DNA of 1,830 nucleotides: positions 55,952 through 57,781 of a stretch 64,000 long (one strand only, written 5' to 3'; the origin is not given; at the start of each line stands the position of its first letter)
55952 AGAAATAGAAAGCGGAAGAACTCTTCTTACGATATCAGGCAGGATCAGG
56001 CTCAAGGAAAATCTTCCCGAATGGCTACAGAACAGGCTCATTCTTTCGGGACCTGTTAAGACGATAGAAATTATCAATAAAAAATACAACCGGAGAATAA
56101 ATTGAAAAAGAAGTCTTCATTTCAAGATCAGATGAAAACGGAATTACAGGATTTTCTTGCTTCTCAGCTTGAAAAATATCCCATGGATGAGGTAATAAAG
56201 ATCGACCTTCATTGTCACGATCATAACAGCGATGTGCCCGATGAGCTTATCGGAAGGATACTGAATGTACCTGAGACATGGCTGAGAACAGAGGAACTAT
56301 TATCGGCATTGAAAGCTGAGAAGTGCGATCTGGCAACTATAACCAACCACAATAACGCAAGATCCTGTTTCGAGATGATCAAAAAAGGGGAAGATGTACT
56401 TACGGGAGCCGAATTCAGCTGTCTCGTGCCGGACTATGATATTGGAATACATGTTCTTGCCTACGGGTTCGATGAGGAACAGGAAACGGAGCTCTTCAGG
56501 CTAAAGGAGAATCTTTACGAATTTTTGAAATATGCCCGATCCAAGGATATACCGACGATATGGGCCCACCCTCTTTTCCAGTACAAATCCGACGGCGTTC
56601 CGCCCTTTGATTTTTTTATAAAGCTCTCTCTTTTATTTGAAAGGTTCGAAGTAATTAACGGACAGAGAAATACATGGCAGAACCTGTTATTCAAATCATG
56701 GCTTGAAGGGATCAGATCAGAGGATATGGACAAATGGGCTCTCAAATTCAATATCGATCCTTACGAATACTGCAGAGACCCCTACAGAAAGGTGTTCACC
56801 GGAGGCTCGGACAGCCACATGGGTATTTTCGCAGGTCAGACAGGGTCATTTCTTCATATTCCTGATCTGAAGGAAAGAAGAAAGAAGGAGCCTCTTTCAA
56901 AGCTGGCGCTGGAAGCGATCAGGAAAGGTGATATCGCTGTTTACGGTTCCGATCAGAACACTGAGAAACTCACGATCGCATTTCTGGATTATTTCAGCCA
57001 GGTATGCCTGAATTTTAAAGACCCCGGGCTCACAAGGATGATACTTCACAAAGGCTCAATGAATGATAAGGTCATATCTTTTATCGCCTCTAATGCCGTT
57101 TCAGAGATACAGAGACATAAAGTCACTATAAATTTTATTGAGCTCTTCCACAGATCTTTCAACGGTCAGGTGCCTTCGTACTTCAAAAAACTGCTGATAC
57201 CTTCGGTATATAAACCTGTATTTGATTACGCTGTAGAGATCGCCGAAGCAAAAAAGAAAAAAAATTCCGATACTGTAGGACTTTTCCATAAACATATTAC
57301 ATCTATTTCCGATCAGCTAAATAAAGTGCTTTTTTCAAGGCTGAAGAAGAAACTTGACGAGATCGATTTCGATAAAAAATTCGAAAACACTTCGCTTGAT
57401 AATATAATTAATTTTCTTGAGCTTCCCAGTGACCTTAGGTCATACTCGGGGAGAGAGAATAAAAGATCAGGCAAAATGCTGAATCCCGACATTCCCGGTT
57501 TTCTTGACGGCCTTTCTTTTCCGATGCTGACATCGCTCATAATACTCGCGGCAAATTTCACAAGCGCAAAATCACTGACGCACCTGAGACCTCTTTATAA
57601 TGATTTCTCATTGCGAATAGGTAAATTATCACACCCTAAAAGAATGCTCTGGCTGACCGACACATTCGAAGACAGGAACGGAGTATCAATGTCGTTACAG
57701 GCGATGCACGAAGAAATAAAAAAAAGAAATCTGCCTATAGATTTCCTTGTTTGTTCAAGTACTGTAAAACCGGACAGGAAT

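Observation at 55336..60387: A candidate Pho-regulated module of a START lipid-binding protein, a PHP-phosphoesterase/GT4 fusion and a GH13 enzyme, directly downstream of a three-unit Pho-box-like array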

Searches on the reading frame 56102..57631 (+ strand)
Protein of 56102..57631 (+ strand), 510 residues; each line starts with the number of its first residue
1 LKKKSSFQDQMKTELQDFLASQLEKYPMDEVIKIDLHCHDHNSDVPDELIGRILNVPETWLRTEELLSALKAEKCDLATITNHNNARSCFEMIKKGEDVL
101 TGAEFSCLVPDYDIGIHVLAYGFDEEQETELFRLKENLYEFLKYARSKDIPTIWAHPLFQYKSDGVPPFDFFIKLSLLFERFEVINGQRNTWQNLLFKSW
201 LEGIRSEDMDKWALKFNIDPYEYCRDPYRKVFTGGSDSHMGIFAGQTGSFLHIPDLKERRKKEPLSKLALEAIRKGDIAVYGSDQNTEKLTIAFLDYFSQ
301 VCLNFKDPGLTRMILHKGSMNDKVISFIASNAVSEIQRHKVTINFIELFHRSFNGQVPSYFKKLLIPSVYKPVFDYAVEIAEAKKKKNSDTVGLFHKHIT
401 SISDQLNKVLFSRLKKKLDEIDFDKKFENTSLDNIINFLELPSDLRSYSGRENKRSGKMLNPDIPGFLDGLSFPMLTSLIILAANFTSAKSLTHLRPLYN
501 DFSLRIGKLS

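Call 21: search_protein_representatives(protein=window:56102-57631:+)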
Query: 510 residues. Proteins with E-value up to 0.001 (for the whole library): 724; up to 1e-10: 444; up to 1e-30: 66. The best 150 are listed.
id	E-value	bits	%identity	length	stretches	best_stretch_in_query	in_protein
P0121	4.9e-163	559.6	49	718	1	4-509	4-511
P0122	2.6e-157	540.7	48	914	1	4-508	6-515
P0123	7.6e-146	502.9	46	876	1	4-508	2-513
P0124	3.6e-144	497.4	55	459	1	101-509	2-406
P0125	8.9e-144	496.1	47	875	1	5-504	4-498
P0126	3.4e-138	477.7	46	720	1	14-509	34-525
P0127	2.7e-129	448.4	43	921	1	1-508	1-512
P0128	1.3e-128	446.1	43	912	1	6-496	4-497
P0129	1.2e-126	439.6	40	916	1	5-508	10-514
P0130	6.7e-126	437.1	43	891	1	6-507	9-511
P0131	3.0e-125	435.0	43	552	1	5-503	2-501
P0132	1.4e-124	432.8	41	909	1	5-508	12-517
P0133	9.8e-124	430.0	42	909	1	10-504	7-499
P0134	5.2e-123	427.6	40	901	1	5-503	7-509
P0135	1.9e-121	422.5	42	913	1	2-496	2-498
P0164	2.8e-62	227.3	29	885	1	5-502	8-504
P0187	3.3e-30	121.5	36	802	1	34-249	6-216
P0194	7.7e-28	113.7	35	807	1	31-286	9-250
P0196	1.2e-27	113.1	30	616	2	33-248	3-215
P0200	3.9e-27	111.4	33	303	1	32-255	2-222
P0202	6.3e-27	110.7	23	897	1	14-507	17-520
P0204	2.3e-26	108.8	34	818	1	32-246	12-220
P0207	3.7e-26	108.1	35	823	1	33-247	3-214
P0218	1.5e-24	102.8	32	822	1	30-245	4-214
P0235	1.7e-23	99.4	30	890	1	30-257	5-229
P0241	2.4e-23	98.8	32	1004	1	31-277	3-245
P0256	3.9e-22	94.9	30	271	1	33-247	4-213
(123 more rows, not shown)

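Call 22: search_protein_families(library=pfam, proteins=[P0187, P0194, P0204, P0241, P0200, P0256, P0164, P0202, P0235, P0196], max_evalue=0.01)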
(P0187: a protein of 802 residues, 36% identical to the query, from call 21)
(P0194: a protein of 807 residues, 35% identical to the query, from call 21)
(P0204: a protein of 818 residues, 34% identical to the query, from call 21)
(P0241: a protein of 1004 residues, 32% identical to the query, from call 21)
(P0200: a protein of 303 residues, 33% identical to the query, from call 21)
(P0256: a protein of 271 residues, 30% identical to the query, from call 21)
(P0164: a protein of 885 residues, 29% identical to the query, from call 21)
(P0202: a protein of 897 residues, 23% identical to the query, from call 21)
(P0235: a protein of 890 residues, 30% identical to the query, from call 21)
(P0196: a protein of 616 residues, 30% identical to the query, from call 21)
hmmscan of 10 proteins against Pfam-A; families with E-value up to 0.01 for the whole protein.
P0187 (802 aa): 6 families
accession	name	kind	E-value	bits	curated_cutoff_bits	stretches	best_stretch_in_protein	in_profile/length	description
PF00534.26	Glycos_transf_1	-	9.5e-38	129.9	26.4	1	628-780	13-170/172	Glycosyl transferases group 1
PF13692.12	Glyco_trans_1_4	-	3e-34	118.7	27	1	632-767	3-141/142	Glycosyl transferases group 1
PF13439.12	Glyco_transf_4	-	3.5e-16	60.1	28.5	1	442-610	2-169/170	Glycosyltransferase Family 4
PF20706.3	GT4-conflict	-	2.9e-12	46.7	26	1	628-794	195-384/385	Family 4 Glycosyltransferase in conflict systems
PF13524.12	Glyco_trans_1_2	-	6.1e-07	29.9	25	1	655-789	9-136/144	Glycosyl transferase-like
PF13579.12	Glyco_trans_4_4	-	8e-06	26.7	29.7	1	442-604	1-156/158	Glycosyl transferase 4-like domain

P0194 (807 aa): 7 families
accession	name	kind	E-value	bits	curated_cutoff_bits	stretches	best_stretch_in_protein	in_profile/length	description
PF00534.26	Glycos_transf_1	-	8.3e-41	139.8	26.4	1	634-788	14-172/172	Glycosyl transferases group 1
PF13692.12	Glyco_trans_1_4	-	4.9e-37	127.8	27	1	636-774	2-142/142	Glycosyl transferases group 1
PF13439.12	Glyco_transf_4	-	9e-16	58.8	28.5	1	445-616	1-170/170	Glycosyltransferase Family 4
PF20706.3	GT4-conflict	-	1.1e-09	38.2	26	1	588-800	158-384/385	Family 4 Glycosyltransferase in conflict systems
PF13579.12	Glyco_trans_4_4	-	5.7e-07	30.5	29.7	1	504-610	60-157/158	Glycosyl transferase 4-like domain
PF13524.12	Glyco_trans_1_2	-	3.5e-05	24.2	25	1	659-790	5-130/144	Glycosyl transferase-like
PF04676.19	CwfJ_C_2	-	0.0065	17.7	28.8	0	761-804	49-92/96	Protein similar to CwfJ C-terminus 2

P0204 (818 aa): 7 families
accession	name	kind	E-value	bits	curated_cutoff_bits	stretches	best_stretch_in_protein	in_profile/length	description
PF13692.12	Glyco_trans_1_4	-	8.3e-37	127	27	1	644-780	3-142/142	Glycosyl transferases group 1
PF00534.26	Glycos_transf_1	-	1.7e-36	125.8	26.4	1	640-793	13-171/172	Glycosyl transferases group 1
PF13439.12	Glyco_transf_4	-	1.6e-18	67.7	28.5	1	455-622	2-170/170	Glycosyltransferase Family 4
PF20706.3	GT4-conflict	-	6.9e-10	38.9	26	1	637-753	193-320/385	Family 4 Glycosyltransferase in conflict systems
PF13579.12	Glyco_trans_4_4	-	9.8e-08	32.9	29.7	1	455-617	1-158/158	Glycosyl transferase 4-like domain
PF13524.12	Glyco_trans_1_2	-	3.7e-06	27.4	25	1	664-797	5-131/144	Glycosyl transferase-like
PF02350.25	Epimerase_2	-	0.0058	16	30.6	0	591-799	127-338/347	UDP-N-acetylglucosamine 2-epimerase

P0241 (1004 aa): 6 families
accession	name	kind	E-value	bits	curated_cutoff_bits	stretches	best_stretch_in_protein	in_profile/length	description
PF00534.26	Glycos_transf_1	-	4.9e-35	121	26.4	2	766-877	64-171/172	Glycosyl transferases group 1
PF13692.12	Glyco_trans_1_4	-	4.8e-29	101.9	27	2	770-858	52-140/142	Glycosyl transferases group 1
PF20706.3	GT4-conflict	-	1.3e-09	38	26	1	767-890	257-383/385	Family 4 Glycosyltransferase in conflict systems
PF13439.12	Glyco_transf_4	-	4.7e-09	36.9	28.5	1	434-604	2-169/170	Glycosyltransferase Family 4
PF13524.12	Glyco_trans_1_2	-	0.00087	19.7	25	1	776-893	28-143/144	Glycosyl transferase-like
PF13579.12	Glyco_trans_4_4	-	0.0011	19.7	29.7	1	492-598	55-156/158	Glycosyl transferase 4-like domain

P0200 (303 aa): 2 families
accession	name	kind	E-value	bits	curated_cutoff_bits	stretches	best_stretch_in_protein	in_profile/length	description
PF02811.25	PHP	-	5.5e-05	24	26.4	1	5-69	1-53/164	PHP domain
PF13263.12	PHP_C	-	0.0068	16.4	21.3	0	197-235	16-56/56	PHP-associated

P0256 (271 aa): 1 family
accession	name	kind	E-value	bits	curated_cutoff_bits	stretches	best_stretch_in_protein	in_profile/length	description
PF02811.25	PHP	-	0.00048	20.9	26.4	1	6-63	1-46/164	PHP domain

P0164 (885 aa): 5 families
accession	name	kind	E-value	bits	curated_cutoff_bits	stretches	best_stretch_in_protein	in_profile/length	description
PF00534.26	Glycos_transf_1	-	4.7e-25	88.5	26.4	1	706-837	5-143/172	Glycosyl transferases group 1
PF13692.12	Glyco_trans_1_4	-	2e-23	83.7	27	1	717-842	2-134/142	Glycosyl transferases group 1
PF20706.3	GT4-conflict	-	7.4e-08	32.2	26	1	776-829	271-324/385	Family 4 Glycosyltransferase in conflict systems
PF13524.12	Glyco_trans_1_2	-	4.6e-07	30.3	25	1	737-874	5-139/144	Glycosyl transferase-like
PF13439.12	Glyco_transf_4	-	4.9e-07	30.4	28.5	1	528-688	2-159/170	Glycosyltransferase Family 4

P0202 (897 aa): 5 families
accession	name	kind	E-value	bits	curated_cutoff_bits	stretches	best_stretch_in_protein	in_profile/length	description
PF00534.26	Glycos_transf_1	-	3.7e-31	108.4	26.4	1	722-872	10-169/172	Glycosyl transferases group 1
PF13692.12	Glyco_trans_1_4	-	2e-29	103.1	27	1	728-861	2-142/142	Glycosyl transferases group 1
PF13524.12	Glyco_trans_1_2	-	1.4e-09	38.5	25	1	750-879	7-133/144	Glycosyl transferase-like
PF20706.3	GT4-conflict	-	2.9e-07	30.2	26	1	788-842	272-326/385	Family 4 Glycosyltransferase in conflict systems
PF13439.12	Glyco_transf_4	-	4.6e-06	27.2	28.5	1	539-689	2-150/170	Glycosyltransferase Family 4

P0235 (890 aa): 6 families
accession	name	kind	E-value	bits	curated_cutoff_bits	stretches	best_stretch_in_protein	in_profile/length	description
PF00534.26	Glycos_transf_1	-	7e-33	114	26.4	1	674-824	5-160/172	Glycosyl transferases group 1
PF13692.12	Glyco_trans_1_4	-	9.3e-28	97.7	27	1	686-822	3-142/142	Glycosyl transferases group 1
PF13439.12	Glyco_transf_4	-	1.2e-07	32.3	28.5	1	490-662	2-169/170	Glycosyltransferase Family 4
PF20706.3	GT4-conflict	-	1.6e-05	24.5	26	1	749-792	273-316/385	Family 4 Glycosyltransferase in conflict systems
PF02811.25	PHP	-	0.00075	20.3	26.4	1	38-97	17-78/164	PHP domain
PF13263.12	PHP_C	-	0.0032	17.4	21.3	1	200-239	14-55/56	PHP-associated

P0196 (616 aa): 2 families
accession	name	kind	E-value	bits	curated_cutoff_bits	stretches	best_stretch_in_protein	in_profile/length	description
PF02811.25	PHP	-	0.0017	19.1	26.4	0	20-105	4-91/164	PHP domain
PF13263.12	PHP_C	-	0.0086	16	21.3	0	198-234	17-55/56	PHP-associated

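Call 35: list_cluster_members(proteins=[P0187, P0194, P0204, P0241, P0235, P0200, P0164, P0202, P0207, P0218])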
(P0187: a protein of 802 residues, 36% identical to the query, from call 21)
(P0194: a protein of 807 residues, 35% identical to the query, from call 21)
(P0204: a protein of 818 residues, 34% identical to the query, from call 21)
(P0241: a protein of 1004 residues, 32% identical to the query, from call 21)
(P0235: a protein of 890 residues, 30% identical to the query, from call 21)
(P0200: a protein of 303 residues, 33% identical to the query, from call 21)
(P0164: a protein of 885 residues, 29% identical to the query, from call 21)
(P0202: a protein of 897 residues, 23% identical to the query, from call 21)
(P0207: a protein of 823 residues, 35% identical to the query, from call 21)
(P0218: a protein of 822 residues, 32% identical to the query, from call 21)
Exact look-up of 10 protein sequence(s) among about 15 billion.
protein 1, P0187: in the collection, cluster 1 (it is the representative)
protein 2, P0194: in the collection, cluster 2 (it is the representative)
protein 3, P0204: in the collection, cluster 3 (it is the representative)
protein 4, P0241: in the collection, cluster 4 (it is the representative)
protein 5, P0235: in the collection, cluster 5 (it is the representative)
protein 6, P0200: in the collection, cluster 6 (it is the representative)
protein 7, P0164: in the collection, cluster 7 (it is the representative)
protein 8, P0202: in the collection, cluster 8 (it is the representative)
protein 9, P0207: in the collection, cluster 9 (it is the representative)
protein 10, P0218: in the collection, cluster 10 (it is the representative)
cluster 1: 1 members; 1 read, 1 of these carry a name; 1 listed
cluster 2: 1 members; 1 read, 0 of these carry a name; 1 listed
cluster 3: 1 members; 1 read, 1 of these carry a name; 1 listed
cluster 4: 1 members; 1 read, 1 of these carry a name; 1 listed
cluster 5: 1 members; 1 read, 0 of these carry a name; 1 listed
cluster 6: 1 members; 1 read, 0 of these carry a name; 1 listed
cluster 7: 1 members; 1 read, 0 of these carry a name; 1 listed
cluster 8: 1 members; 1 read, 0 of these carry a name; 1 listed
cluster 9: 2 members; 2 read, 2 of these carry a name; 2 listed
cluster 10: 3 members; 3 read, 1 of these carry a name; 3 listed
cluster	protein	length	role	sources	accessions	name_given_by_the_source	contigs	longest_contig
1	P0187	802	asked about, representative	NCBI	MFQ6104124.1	MAG: glycosyltransferase [Candidatus Glassbacteria bacterium]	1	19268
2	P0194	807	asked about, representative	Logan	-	-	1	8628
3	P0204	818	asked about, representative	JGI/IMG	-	glycosyltransferase involved in cell wall biosynthesis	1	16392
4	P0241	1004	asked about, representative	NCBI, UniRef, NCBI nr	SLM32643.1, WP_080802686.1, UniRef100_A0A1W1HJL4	Putative glycosyl transferase, group 1 family protein (modular protein) [Desulfamplus ... | Putative glycosyl transferase, group 1 family protein (Modular protein) n=1 ... | glycosyltransferase [Desulfamplus magnetovallimortis]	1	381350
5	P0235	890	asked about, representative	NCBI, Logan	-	-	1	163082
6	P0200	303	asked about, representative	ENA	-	-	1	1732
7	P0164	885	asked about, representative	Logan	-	-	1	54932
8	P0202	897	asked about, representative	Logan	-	-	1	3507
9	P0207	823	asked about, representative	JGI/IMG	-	glycosyltransferase involved in cell wall biosynthesis/predicted metal-dependent ...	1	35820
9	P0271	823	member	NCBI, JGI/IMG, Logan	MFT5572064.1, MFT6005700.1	MAG: glycosyltransferase involved in cell wall biosynthesis [Cryomorphaceae bacterium] | glycosyltransferase involved in cell wall biosynthesis/predicted metal-dependent ...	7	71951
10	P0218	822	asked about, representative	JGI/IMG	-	glycosyltransferase involved in cell wall biosynthesis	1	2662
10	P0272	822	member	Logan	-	-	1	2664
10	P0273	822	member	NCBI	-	-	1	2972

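Call 43: search_solved_structures(query=A3, max_evalue=10, show_alignments=3)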
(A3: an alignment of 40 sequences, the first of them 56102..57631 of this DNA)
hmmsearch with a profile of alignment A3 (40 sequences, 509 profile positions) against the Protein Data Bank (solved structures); distinct sequences matched with E-value up to 10: 3.
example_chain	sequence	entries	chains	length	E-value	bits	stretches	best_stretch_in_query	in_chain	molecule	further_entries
8fhy_H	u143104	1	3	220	1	11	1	237-280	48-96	WRAIR-5021 Fab Heavy chain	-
22et_E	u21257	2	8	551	1.8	10.2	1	354-423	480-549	PtuA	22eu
22bu_B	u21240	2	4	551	1.8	10.2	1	354-423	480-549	AAA family ATPase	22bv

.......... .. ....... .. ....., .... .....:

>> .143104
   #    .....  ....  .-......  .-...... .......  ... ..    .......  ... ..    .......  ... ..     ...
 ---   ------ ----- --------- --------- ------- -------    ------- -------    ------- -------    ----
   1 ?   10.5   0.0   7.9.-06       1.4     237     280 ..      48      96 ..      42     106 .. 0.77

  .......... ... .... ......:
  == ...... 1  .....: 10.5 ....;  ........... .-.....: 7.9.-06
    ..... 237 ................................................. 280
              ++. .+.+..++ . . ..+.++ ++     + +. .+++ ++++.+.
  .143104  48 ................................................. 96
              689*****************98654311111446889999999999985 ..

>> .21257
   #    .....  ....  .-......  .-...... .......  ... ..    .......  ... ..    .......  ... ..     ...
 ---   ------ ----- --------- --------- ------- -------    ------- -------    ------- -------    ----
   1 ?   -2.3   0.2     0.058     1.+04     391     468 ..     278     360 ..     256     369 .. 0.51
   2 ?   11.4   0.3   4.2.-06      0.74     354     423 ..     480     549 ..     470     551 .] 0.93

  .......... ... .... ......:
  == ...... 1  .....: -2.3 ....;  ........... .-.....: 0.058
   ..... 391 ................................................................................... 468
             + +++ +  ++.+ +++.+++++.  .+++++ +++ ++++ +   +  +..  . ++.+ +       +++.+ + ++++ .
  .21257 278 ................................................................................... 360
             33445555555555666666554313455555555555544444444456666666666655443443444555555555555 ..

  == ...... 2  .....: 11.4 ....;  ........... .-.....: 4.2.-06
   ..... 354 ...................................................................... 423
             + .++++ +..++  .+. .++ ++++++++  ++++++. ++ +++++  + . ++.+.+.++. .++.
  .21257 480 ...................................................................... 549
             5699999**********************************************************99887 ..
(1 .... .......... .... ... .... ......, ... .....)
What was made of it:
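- On PHP domain superfamily (Pfam PF02811): The family profile finds no PDB sequence (call 43).
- Tried and rejected: A 40-sequence HMM profile against PDB sequences gave nothing (call 43).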

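Call 51: predict_structure(alignment_id=A4)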
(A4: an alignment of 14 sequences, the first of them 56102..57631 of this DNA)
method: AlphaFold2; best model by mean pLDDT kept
length: 510 residues; sequences in the alignment: 14
mean_pLDDT: 78.7   pTM: 0.80
mean pLDDT of the five models: 78.7, 75.7, 72.7, 68.8, 66.6
residues with pLDDT >= 90: 155; 70-90: 217; 50-70: 108; < 50: 30
segments of 3 or more residues with pLDDT < 50: 1-3, 436-458
pLDDT, mean of each block of 10 residues (from residue 1): 64 85 92 88 59 58 82 87 86 92 92 91 96 96 98 84 72 94 76 79 92 96 93 75 81 96 96 95 75 77 64 60 65 77 83 81 78 87 75 87 88 77 56 48 41 46 62 78 67 70 77
secondary structure, 60 per line:
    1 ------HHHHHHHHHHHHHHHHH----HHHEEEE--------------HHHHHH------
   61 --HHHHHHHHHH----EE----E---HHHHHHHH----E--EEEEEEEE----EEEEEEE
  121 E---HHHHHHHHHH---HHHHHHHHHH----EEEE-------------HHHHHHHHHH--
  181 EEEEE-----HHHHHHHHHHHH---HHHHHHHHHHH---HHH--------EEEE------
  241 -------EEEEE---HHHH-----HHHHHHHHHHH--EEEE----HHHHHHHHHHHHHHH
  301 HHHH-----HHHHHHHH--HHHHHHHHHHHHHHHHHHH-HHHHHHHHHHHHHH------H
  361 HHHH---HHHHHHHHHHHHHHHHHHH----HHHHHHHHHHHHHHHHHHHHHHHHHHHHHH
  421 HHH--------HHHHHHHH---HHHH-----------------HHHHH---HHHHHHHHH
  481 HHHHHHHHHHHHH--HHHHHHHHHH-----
elements in order: H7-23 E31-34 H49-54 H63-72 H87-94 E102-109 E114-121 H125-134 H138-147 E152-155 H169-178 E181-185 H191-202 H206-216 E231-234 E248-252 H256-259 H265-275 E278-281 H286-304 H310-317 H320-338 H340-353 H360-364 H368-386 H391-423 H432-439 H443-446 H464-468 H472-493 H496-505
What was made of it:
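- On PHP domain superfamily (Pfam PF02811): AlphaFold model of aa 1-510 (pLDDT 78.7, call 51).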
